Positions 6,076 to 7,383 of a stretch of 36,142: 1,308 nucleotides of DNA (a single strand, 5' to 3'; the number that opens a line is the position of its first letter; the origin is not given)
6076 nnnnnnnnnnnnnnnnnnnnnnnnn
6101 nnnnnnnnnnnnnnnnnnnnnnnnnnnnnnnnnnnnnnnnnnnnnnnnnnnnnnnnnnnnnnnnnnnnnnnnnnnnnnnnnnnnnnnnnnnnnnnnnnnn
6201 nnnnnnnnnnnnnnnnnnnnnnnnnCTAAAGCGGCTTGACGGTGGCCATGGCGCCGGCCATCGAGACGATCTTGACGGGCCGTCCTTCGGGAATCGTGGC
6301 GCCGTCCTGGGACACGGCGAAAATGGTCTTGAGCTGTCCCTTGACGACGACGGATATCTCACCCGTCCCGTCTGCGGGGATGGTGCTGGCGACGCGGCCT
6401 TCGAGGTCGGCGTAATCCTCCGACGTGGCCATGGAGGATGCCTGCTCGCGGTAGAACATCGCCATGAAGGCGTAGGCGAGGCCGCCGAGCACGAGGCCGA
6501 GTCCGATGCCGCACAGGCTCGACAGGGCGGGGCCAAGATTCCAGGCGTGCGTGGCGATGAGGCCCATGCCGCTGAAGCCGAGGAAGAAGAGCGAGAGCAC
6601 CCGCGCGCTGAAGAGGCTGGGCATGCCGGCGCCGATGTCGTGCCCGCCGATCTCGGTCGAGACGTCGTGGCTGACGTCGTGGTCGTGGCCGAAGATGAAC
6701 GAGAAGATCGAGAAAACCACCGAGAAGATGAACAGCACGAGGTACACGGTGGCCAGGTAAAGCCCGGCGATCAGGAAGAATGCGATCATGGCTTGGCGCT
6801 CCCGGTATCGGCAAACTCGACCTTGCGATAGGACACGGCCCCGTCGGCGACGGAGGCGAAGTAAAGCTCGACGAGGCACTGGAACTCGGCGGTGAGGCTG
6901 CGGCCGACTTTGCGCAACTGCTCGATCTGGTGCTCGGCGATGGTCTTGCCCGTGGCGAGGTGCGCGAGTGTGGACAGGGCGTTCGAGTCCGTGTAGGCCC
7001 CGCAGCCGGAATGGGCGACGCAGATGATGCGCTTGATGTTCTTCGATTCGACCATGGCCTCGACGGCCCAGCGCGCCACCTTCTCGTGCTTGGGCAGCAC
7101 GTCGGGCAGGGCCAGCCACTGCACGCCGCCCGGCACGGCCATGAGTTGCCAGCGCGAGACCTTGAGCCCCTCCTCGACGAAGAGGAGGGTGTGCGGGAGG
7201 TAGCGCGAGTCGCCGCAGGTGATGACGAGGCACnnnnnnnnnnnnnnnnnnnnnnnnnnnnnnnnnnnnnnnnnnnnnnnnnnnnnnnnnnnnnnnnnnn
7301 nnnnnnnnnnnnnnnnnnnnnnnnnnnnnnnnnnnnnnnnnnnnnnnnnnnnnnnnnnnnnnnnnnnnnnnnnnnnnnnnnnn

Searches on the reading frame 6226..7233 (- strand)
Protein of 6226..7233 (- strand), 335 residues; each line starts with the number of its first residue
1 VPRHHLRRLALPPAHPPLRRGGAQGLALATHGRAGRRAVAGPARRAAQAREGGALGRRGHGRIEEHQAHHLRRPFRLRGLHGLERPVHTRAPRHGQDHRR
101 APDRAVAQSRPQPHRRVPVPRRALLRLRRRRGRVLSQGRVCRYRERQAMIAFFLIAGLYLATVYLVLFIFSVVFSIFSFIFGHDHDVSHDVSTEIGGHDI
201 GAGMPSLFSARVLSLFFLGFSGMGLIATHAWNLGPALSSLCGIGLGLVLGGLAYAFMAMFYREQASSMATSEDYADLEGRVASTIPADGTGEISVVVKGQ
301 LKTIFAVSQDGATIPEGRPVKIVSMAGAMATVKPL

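Call 25: search_protein_families(library=pfam, proteins=[window:6226-7233:-], max_evalue=0.001)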
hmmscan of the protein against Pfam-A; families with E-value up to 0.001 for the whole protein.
window:6226-7233:- (335 aa): 1 family
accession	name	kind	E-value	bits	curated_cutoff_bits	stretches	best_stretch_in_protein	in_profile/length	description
PF01957.25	NfeD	-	3.3e-05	24.4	29.1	1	276-334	3-57/57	NfeD-like C-terminal, partner-binding domain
